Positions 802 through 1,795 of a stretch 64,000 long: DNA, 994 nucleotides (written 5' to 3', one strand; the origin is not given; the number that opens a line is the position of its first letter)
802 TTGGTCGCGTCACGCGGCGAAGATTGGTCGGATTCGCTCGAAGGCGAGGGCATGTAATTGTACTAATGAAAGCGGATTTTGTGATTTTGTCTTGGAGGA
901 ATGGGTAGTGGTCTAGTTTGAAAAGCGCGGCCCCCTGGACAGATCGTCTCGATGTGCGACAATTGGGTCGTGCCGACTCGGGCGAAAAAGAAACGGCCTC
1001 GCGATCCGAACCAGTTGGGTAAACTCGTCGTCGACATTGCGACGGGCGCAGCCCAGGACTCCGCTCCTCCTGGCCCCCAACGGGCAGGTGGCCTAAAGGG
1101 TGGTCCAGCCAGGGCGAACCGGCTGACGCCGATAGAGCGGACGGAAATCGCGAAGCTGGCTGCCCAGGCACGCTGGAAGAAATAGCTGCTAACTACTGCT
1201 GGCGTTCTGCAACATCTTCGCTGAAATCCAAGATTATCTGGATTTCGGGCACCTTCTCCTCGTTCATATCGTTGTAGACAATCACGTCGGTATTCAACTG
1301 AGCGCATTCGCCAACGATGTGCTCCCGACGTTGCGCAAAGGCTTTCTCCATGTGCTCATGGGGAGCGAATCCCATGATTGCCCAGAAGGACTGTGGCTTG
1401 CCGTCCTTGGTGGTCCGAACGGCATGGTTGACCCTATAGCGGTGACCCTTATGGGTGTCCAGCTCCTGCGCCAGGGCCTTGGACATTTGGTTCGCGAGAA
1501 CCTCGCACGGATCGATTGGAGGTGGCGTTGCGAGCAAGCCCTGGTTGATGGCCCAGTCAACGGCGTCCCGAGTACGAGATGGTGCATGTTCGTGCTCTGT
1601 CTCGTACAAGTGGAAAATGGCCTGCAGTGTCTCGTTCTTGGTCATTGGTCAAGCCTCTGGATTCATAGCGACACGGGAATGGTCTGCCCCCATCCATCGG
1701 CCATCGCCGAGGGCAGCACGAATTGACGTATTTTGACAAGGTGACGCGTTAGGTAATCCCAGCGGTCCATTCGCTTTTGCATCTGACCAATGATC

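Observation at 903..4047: IS1-family element three to four times the usual IS1 size because it carries four passenger genes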

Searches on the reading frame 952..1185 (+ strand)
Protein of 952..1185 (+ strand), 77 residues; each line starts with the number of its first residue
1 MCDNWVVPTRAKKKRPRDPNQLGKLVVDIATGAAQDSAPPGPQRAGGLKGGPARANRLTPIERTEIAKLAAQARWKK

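Call 5: search_protein_families(library=pfam, proteins=[window:952-1185:+], max_evalue=0.01)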
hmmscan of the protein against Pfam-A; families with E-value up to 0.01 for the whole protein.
window:952-1185:+ (77 aa): 0 families

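Call 6: search_protein_families(library=ncbifam, proteins=[window:952-1185:+], max_evalue=0.01)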
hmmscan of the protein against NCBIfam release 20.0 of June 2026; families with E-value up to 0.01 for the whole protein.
window:952-1185:+ (77 aa): 0 families

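Call 43: search_protein_families(library=padloc, proteins=[window:952-1185:+], max_evalue=0.001)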
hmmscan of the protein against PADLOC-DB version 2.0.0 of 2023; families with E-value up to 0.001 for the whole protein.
window:952-1185:+ (77 aa): 0 families

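Call 66: predict_structure(alignment_id=A1)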
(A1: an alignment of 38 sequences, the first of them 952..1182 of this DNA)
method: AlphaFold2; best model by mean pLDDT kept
length: 77 residues; sequences in the alignment: 38
mean_pLDDT: 76.9   pTM: 0.37
mean pLDDT of the five models: 76.9, 76.7, 75.9, 75.2, 74.8
residues with pLDDT >= 90: 21; 70-90: 25; 50-70: 31; < 50: 0
segments of 3 or more residues with pLDDT < 50: none
pLDDT, mean of each block of 10 residues (from residue 1): 59 81 86 61 64 86 94 87
secondary structure, 60 per line:
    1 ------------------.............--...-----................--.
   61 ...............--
elements in order: H19-31 H42-57 H60-75

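Call 70: fold_search(model_id=the predicted structure, library=pdb)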
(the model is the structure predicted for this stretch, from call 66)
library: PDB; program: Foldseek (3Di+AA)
matches with E <= 10: 2; with E <= 0.001: 0
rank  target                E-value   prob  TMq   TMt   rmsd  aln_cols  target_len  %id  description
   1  7wa4_A                9.3e+00  0.07  0.24  0.05   6.2        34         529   29  Crystal structure of GIGANTEA in complex with LKP2 (released 2022-04-27)
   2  3hks_B                1.0e+01  0.12  0.25  0.14   1.3        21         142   19  Crystal structure of eukaryotic translation initiation factor eIF-5A2 from Arabidopsis thaliana (released 2009-09-29)

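Call 90: search_protein_representatives(alignment_id=A1)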
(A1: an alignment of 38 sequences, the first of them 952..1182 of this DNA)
Query: 38 sequences, 82 profile positions. Proteins with E-value up to 0.001 (for the whole library): 14798; up to 1e-10: 4275; up to 1e-30: 1. The best 150 are listed.
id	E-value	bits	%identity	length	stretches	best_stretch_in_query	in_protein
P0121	9.6e-31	122.3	-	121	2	32-81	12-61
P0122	1.7e-29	118.2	-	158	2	10-81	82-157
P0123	2.2e-28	114.7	-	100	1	3-80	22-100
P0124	4.0e-28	113.9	-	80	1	7-81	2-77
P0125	1.1e-27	112.4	-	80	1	6-80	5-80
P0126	1.6e-27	112.0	-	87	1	7-81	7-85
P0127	1.8e-27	111.8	-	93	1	4-81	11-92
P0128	3.3e-27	110.9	-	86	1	6-81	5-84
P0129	3.4e-27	110.9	-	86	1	3-81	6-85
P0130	8.1e-27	109.7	-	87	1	8-81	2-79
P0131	9.4e-27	109.5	-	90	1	5-80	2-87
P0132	1.1e-26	109.3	-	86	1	7-81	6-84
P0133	1.1e-26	109.3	-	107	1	3-81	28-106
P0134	1.2e-26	109.2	-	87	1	7-79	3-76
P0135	1.3e-26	109.0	-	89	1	3-80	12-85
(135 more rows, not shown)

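Call 93: search_protein_families(library=pfam, alignment_id=A1, max_evalue=1)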
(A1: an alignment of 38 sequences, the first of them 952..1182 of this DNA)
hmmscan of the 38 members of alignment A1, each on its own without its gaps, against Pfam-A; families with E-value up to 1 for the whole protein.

A. member 1, window:952-1182:+ (77 aa): 0 families

B. families by the number of members that match (of 38 scanned): 6 families
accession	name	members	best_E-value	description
PF13565.12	HTH_32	3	0.025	Homeodomain-like domain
PF17676.7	Peptidase_S66C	1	0.023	LD-carboxypeptidase C-terminal domain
PF03170.19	BcsB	1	0.03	Bacterial cellulose synthase subunit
PF10522.14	RII_binding_1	1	0.074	RII binding domain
PF09598.15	Stm1_N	1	0.098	Stm1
PF16423.10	COE1_HLH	1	0.12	Transcription factor COE1 helix-loop-helix domain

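Call 94: search_protein_families(library=phrogs, proteins=[window:952-1185:+], max_evalue=0.01)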
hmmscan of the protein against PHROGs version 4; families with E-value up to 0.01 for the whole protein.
window:952-1185:+ (77 aa): 1 family
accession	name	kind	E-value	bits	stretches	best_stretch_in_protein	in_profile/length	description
phrog_2384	-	unknown function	4.7e-05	23.8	1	45-77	6-38/338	-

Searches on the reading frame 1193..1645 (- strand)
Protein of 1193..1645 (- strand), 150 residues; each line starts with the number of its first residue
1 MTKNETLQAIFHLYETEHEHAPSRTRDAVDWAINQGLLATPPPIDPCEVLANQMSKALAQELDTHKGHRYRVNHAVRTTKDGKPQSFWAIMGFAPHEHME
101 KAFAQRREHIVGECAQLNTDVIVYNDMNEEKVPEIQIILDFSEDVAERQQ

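Call 5: search_protein_families(library=pfam, proteins=[window:1193-1645:-], max_evalue=0.01)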
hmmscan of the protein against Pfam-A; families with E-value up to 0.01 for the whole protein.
window:1193-1645:- (150 aa): 0 families

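Call 6: search_protein_families(library=ncbifam, proteins=[window:1193-1645:-], max_evalue=0.01)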
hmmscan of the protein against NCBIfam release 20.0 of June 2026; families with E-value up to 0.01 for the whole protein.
window:1193-1645:- (150 aa): 0 families

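Call 20: find_encoding_contigs(protein=window:1196-1645:-, flank=10000, max_places=10)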
Protein window:1196-1645:- (150 aa): no gene with exactly this product is on record in the collection.

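Call 43: search_protein_families(library=padloc, proteins=[window:1193-1645:-], max_evalue=0.001)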
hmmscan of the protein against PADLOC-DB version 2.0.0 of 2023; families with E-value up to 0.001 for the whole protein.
window:1193-1645:- (150 aa): 0 families

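Call 44: search_protein_families(library=padloc, proteins=[window:1193-1645:-], max_evalue=10)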
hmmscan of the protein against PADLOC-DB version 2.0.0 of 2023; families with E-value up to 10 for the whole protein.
window:1193-1645:- (150 aa): 0 families

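Call 67: predict_structure(alignment_id=A3)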
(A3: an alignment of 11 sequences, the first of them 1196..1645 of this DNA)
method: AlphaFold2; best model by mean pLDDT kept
length: 150 residues; sequences in the alignment: 11
mean_pLDDT: 92.2   pTM: 0.69
mean pLDDT of the five models: 92.2, 91.8, 91.6, 88.2, 82.0
residues with pLDDT >= 90: 114; 70-90: 36; 50-70: 0; < 50: 0
segments of 3 or more residues with pLDDT < 50: none
pLDDT, mean of each block of 10 residues (from residue 1): 91 90 88 93 92 93 94 93 91 96 95 95 94 90 88
secondary structure, 60 per line:
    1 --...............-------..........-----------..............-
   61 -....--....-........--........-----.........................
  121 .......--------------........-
elements in order: H3-17 H25-34 H46-59 E62-65 E68-71 E73-80 E83-90 H96-127 H142-149

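Call 71: fold_search(model_id=the predicted structure, library=pdb)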
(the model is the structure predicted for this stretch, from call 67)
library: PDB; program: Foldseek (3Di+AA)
matches with E <= 10: 189; with E <= 0.001: 0
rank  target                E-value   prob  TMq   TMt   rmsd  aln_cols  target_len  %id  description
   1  9qdo_A                4.0e-01  0.51  0.20  0.30  10.8        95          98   12  Crystal structure of the aromatic oligoamide foldamer binder Nanofitin C10 fused to a coiled-coil domain (released 2026-03-18)
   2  9g6k_LG               1.1e+00  0.15  0.16  0.16  12.6        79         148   15  LSU structure derived from the LSU sample of the mitoribosome from T. gondii. (released 2024-12-11)
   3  1t6a                  1.3e+00  0.08  0.15  0.18  13.9        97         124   14  Crystal Structure of Protein of Unknown Function from Bacillus stearothermophilus (released 2004-07-06)
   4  2qlz_D                1.3e+00  0.06  0.14  0.11  15.8       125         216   11  Crystal Structure of Transcription Factor PF0095 from Pyrococcus furiosus (released 2008-07-29)
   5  9qog_A                1.4e+00  0.30  0.19  0.38   9.8        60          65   18  Crystal structure of Nanofitin C10 in complex with a a double-helical aromatic oligoamide foldamer (released 2026-04-08)
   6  8rth_A                1.5e+00  0.08  0.13  0.04  12.4        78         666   19  Trypanosoma brucei 3-methylcrotonyl-CoA carboxylase (released 2024-04-17)
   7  8iuf_4H               1.6e+00  0.03  0.14  0.12  18.5       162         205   13  Cryo-EM structure of Euglena gracilis super-complex I+III2+IV, composite (released 2024-02-28)
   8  4oo1_I                1.7e+00  0.25  0.12  0.09   9.0        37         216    5  Structure of an Rrp6-RNA exosome complex bound to poly(A) RNA (released 2014-07-02)
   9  9i05_XH               1.7e+00  0.08  0.15  0.15  16.3       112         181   12  Cryo-EM structure of the large subunit of the mitochondrial ribosome from Toxoplasma gondii (released 2025-06-11)
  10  2dqr_B                1.7e+00  0.08  0.18  0.21  17.3       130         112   10  Crystal structure of the replication terminator protein mutant RTP.E39K.R42Q (released 2007-05-29)
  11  2r9a_B                1.8e+00  0.07  0.17  0.14  16.5       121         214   15  Crystal structure of human XLF (released 2008-01-01)
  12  9gy4_Z                1.9e+00  0.06  0.15  0.04  25.3       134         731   11  60S ribosomal subunit in complex with E3-UFM1 ligase and RQC machinery components NEMF and LTN1 (Composite map) (released 2025-05-14)
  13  1sap                  2.2e+00  0.16  0.18  0.36  10.8        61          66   18  HYPERTHERMOPHILE PROTEIN, RELAXATION MATRIX REFINEMENT STRUCTURE (released 1995-09-15)
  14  5ool_Q                2.2e+00  0.08  0.12  0.09  11.2        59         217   17  Structure of a native assembly intermediate of the human mitochondrial ribosome with unfolded interfacial rRNA (released 2017-09-13)
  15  4r14_A                2.2e+00  0.06  0.14  0.13  20.4        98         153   13  Crystal structure of human CSN6 MPN domain (released 2014-10-22)
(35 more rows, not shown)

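Call 73: fold_search(model_id=the predicted structure, library=viral)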
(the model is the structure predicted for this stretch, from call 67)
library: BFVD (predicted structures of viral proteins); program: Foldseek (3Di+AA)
matches with E <= 10: 598; with E <= 0.001: 0
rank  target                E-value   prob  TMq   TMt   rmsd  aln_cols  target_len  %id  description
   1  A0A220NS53            8.3e-02  0.97  0.52  0.36  10.9       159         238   12  (no name in the UniProt tables at hand)
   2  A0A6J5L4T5            1.1e-01  0.35  0.21  0.16  23.7       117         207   14  Intramolecular chaperone auto-processing domain containing protein (Fragment) [uncultured Caudovirales phage]
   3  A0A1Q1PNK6            1.8e-01  0.28  0.17  0.08  11.0        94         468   19  (no name in the UniProt tables at hand)
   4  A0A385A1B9            2.0e-01  0.12  0.14  0.07  16.4       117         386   13  (no name in the UniProt tables at hand)
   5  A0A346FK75            3.3e-01  0.47  0.26  0.38  16.0       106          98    8  Uncharacterized protein [Synechococcus virus S-PRM1]
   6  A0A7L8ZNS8            3.3e-01  0.28  0.16  0.32  10.4        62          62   14  Uncharacterized protein [Erwinia phage pEa_SNUABM_47]
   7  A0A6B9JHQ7            3.7e-01  0.23  0.20  0.19  15.6       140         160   10  Uncharacterized protein [Vibrio phage vB_VchM_Kuja]
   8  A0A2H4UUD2            3.7e-01  0.09  0.19  0.16  15.3       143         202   12  Uncharacterized protein [Bodo saltans virus]
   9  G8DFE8                4.2e-01  0.13  0.18  0.18  18.6       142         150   15  (no name in the UniProt tables at hand)
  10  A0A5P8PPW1            4.2e-01  0.09  0.14  0.16  17.4       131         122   11  (no name in the UniProt tables at hand)
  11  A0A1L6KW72            4.8e-01  0.15  0.15  0.24  10.9        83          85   10  NSP1 (Fragment) [Rotavirus D]
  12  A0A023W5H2            4.8e-01  0.11  0.17  0.20  19.3       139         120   12  Initiator of head vertex [Serratia phage PS2]
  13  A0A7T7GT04            4.8e-01  0.11  0.20  0.07  36.5       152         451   14  (no name in the UniProt tables at hand)
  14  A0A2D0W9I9            5.1e-01  0.38  0.19  0.36  11.4        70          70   17  Uncharacterized protein [Bordetella phage FP1]
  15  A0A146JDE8            5.1e-01  0.13  0.17  0.10  12.9       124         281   14  (no name in the UniProt tables at hand)
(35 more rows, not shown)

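Call 92: search_protein_families(library=pfam, alignment_id=A3, max_evalue=1)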
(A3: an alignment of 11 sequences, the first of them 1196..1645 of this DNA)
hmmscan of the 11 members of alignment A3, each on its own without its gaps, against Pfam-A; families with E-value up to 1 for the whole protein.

A. member 1, window:1196-1645:- (150 aa): 0 families

B. families by the number of members that match (of 11 scanned): 2 families
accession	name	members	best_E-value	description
PF22905.2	Hydro_N_hd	1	0.1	Hydrolase N-terminal helical domain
PF06903.17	VirK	1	0.12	VirK protein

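Call 94: search_protein_families(library=phrogs, proteins=[window:1193-1645:-], max_evalue=0.01)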
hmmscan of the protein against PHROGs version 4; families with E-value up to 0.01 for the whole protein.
window:1193-1645:- (150 aa): 0 families
